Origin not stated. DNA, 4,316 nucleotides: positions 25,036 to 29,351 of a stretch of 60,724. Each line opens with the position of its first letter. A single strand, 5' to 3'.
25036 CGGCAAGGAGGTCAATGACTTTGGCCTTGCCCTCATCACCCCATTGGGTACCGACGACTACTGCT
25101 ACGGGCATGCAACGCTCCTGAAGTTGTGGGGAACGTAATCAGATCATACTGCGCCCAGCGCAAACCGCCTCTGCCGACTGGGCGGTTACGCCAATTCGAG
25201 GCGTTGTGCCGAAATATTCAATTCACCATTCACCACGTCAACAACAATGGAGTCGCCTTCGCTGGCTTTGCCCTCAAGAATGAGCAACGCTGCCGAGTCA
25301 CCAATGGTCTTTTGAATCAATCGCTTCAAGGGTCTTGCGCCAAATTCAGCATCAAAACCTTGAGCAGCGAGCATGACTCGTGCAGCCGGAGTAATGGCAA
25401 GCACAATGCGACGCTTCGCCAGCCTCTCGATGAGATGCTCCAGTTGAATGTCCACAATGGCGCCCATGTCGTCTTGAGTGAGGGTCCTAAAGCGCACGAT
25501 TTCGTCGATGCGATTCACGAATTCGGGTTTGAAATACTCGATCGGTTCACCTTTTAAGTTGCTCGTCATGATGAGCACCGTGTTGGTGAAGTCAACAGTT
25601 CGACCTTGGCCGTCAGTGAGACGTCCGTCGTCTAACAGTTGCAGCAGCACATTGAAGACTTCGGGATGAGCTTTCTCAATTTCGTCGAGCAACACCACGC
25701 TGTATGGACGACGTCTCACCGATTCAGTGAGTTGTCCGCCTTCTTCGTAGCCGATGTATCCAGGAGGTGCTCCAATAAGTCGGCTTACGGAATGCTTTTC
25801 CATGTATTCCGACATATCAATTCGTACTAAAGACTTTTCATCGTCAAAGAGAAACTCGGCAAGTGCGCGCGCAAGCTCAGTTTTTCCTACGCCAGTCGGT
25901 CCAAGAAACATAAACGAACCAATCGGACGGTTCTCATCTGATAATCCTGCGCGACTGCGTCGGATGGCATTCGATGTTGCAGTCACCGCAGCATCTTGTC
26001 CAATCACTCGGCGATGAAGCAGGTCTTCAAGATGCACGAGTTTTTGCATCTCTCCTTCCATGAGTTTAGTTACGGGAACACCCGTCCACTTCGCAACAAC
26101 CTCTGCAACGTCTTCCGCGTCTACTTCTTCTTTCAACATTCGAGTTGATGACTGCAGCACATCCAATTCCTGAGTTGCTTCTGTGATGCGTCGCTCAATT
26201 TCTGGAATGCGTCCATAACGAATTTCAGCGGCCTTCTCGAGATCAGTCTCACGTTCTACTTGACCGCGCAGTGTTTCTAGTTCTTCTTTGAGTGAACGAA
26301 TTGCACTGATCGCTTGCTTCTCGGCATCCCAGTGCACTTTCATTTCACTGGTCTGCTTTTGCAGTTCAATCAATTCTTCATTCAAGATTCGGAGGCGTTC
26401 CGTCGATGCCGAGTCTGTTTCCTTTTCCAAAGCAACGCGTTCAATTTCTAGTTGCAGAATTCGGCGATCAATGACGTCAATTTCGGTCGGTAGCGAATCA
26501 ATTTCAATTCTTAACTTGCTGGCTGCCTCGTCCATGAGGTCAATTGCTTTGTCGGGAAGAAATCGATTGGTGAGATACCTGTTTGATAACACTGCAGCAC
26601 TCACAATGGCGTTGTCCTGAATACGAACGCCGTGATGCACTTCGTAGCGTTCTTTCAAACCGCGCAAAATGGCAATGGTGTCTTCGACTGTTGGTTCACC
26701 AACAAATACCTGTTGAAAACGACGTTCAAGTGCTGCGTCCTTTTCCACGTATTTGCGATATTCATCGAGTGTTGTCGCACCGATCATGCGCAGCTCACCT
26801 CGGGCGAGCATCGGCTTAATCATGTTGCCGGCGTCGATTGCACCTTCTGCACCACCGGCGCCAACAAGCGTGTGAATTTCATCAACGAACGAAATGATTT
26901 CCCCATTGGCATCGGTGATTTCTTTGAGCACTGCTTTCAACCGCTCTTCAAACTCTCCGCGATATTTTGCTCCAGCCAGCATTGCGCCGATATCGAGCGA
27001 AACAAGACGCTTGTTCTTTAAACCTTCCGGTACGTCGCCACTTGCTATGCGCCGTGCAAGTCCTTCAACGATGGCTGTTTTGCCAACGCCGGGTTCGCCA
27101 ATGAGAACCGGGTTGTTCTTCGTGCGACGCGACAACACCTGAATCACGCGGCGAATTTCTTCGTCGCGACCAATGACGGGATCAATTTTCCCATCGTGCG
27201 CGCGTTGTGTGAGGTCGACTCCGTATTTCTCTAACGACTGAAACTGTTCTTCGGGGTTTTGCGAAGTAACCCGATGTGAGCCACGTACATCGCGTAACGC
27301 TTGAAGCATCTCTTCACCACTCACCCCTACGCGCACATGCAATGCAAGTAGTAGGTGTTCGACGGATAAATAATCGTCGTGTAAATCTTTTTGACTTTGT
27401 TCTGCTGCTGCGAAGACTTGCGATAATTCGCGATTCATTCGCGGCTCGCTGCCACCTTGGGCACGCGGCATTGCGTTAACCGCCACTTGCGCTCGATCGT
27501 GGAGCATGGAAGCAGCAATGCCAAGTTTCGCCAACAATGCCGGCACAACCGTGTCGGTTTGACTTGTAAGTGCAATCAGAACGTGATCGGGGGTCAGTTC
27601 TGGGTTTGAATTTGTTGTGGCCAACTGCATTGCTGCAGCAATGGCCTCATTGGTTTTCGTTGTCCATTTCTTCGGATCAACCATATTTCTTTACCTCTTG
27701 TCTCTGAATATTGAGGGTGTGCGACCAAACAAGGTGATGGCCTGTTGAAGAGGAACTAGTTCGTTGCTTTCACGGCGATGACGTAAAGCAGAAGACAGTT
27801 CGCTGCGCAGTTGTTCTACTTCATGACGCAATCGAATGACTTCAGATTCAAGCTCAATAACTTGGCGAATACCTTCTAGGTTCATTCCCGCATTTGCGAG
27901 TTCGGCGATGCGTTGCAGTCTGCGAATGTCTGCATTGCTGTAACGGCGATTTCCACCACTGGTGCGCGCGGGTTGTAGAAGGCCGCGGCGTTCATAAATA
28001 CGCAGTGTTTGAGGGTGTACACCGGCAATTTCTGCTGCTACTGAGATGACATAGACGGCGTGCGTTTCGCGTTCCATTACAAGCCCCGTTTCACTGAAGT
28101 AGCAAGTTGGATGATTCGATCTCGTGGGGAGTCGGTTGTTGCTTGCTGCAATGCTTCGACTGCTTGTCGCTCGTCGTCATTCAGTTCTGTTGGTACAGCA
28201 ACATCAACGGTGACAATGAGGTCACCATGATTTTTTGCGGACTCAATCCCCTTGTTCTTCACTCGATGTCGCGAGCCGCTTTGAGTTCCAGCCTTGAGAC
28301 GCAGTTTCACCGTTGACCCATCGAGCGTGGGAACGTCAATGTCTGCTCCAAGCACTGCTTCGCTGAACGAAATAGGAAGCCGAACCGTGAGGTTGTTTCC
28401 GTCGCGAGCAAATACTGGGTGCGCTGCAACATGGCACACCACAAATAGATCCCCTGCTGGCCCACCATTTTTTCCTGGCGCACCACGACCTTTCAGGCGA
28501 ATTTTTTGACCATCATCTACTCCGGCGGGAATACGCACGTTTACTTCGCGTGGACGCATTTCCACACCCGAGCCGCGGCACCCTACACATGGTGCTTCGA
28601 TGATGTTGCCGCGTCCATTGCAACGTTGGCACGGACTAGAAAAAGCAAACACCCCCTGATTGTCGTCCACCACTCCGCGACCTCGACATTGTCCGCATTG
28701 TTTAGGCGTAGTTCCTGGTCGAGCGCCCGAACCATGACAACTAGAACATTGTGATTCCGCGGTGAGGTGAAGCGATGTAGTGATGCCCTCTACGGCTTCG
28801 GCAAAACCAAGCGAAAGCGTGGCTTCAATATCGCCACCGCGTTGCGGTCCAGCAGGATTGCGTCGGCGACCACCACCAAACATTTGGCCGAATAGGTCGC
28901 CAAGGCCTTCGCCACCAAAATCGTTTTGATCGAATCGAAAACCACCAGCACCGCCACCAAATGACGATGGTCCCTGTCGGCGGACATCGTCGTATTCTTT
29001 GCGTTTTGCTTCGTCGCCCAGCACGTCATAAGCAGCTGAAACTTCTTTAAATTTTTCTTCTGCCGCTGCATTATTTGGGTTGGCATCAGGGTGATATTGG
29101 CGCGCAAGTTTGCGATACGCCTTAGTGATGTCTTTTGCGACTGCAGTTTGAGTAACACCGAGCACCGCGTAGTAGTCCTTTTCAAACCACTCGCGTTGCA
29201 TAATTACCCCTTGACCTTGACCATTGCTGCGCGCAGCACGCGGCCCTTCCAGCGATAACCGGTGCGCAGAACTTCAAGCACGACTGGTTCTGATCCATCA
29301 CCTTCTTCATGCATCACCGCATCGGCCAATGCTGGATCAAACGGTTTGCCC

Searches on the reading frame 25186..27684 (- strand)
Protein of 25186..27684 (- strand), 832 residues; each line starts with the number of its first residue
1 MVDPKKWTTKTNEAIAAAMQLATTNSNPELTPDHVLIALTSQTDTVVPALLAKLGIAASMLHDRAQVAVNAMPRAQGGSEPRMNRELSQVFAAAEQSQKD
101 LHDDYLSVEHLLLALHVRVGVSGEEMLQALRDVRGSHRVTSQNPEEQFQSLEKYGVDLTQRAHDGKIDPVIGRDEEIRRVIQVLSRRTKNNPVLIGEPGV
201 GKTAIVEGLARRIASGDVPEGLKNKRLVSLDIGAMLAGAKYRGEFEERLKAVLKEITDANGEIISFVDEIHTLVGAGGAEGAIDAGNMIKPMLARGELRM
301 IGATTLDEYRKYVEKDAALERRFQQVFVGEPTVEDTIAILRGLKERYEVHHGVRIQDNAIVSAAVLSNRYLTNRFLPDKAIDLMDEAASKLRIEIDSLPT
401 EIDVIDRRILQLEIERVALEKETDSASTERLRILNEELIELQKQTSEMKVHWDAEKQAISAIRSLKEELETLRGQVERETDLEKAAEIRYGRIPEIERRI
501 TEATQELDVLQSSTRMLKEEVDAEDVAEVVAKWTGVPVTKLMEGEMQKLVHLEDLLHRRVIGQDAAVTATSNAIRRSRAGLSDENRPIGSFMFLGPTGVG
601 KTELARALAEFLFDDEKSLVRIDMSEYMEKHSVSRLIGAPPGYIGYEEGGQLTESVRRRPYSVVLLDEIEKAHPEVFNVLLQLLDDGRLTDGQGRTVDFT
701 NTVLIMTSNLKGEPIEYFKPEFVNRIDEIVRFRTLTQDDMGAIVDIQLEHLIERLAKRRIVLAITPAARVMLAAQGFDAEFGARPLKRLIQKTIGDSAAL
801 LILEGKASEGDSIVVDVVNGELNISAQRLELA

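Call 40: search_protein_families(library=pfam, proteins=[window:25186-27684:-], max_evalue=0.001)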
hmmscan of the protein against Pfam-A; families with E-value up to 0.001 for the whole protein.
window:25186-27684:- (832 aa): 29 families (the best 25 are shown)
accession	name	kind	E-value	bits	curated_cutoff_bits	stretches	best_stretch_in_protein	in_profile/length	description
PF07724.20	AAA_2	-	1.1e-64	217.9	27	1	586-729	1-166/166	AAA domain (Cdc48 subfamily)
PF17871.7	AAA_lid_9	-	8.9e-33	112.8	22.8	1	332-432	1-101/104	AAA lid domain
PF00004.35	AAA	-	7.5e-24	85.1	21.2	2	193-305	2-109/131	ATPase family associated with various cellular activities (AAA)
PF10431.15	ClpB_D2-small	-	7.8e-23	80.8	21.9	1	735-815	1-81/81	C-terminal, D2-small domain, of ClpB protein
PF07728.20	AAA_5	-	2.9e-20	73.1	22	1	591-722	2-135/139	AAA domain (dynein-related subfamily)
PF13401.12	AAA_22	-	4.5e-11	43.6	27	1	591-686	8-110/130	AAA domain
PF13191.12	AAA_16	-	1.4e-10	42.4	32.6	1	170-216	2-51/167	AAA ATPase domain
PF02861.25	Clp_N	-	3.3e-09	37.2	20.7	0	94-116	1-23/53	Clp amino terminal domain, pathogenicity island component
PF00158.32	Sigma54_activat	-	5e-09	36.5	20.2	1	590-699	24-133/168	Sigma-54 interaction domain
PF20720.3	nSTAND3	-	4.6e-07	30.1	27.2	0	178-215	8-43/155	Novel STAND NTPase 3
PF01695.23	IstB_IS21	-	1.4e-06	28.4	24.1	0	187-254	90-153/238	IstB-like ATP binding protein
PF01637.24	ATPase_2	-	3.6e-06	27.4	33.2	0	173-212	4-43/225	ATPase domain predominantly from Archaea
PF12775.13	AAA_7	-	8.2e-06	25.9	25.8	0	590-637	35-82/181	P-loop containing dynein motor region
PF13238.12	AAA_18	-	2.8e-05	25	29.4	0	594-620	4-32/128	AAA domain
PF05729.18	NACHT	-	3.8e-05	24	26.7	0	193-221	4-32/167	NACHT domain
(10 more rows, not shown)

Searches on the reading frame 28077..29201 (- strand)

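Call 40: search_protein_families(library=pfam, proteins=[window:28077-29201:-], max_evalue=0.001)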
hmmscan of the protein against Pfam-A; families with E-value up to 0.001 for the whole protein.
window:28077-29201:- (374 aa): 3 families
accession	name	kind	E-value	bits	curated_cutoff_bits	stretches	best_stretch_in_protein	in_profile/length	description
PF01556.23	DnaJ_C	-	2.2e-44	151.6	26.6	1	125-337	1-152/152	DnaJ C terminal domain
PF00226.36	DnaJ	-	1e-25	90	27.8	1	9-71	1-63/63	DnaJ domain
PF00684.25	DnaJ_CXXCXGXG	-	5.1e-14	52.7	32.7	1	152-212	1-65/65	DnaJ central domain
